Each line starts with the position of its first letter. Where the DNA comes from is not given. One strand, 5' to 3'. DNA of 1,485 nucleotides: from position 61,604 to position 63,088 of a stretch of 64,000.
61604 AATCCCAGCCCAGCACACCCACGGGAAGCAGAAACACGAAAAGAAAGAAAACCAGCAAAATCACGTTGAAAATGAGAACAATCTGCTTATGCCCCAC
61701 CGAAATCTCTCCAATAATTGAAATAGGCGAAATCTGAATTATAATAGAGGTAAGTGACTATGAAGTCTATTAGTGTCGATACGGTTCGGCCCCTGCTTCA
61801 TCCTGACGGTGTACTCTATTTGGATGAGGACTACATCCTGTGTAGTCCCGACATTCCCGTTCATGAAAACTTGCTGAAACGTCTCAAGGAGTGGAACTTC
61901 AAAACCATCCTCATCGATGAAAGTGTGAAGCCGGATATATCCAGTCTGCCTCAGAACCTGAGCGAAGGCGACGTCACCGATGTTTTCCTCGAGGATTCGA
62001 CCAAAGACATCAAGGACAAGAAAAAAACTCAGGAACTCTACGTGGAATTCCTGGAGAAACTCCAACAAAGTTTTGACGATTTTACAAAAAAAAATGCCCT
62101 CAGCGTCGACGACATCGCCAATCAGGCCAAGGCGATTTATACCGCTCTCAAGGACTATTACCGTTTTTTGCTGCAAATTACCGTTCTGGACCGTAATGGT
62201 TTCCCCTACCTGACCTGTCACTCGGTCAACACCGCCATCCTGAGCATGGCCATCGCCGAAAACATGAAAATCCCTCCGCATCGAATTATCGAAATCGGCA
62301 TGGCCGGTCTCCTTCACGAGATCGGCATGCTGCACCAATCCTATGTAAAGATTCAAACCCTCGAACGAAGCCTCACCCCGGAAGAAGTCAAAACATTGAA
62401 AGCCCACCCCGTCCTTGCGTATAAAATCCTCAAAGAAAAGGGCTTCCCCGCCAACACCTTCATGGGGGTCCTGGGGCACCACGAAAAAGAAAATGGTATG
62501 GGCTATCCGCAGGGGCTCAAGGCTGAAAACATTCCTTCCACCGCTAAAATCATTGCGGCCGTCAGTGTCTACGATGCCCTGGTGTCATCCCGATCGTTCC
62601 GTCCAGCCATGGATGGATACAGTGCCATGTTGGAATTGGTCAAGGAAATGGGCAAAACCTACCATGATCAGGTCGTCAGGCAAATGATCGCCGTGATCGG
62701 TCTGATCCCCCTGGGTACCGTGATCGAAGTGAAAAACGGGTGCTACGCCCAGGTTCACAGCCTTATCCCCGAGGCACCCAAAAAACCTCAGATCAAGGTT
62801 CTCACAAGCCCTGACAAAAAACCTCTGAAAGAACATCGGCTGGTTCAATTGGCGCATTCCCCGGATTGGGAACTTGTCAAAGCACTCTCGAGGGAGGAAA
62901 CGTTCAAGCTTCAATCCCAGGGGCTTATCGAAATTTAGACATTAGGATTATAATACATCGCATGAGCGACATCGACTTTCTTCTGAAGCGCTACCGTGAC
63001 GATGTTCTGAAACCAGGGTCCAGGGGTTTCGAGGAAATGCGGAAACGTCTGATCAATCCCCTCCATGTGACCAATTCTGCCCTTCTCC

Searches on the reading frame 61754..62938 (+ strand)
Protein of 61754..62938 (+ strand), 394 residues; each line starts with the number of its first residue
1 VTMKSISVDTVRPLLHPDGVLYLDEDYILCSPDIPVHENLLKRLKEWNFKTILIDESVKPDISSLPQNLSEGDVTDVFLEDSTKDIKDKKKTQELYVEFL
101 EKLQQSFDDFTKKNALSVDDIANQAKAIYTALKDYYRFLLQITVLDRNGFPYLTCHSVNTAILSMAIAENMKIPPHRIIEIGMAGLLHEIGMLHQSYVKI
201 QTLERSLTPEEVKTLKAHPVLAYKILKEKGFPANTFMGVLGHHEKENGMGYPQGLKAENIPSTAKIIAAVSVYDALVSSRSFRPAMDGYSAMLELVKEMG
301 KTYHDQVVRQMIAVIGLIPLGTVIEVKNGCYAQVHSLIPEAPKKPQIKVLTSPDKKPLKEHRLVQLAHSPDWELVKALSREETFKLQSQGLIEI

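Call 57: search_protein_families(library=pfam, proteins=[window:61754-62938:+], max_evalue=0.001)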
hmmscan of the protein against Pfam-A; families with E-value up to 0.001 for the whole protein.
window:61754-62938:+ (394 aa): 2 families
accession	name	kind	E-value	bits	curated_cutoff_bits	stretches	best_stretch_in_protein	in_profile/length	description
PF13487.12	HD_5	-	2.3e-24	86.5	27.2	1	156-305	17-167/170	HD domain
PF01966.28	HD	-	2.7e-11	44.2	22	1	156-275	4-115/116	HD domain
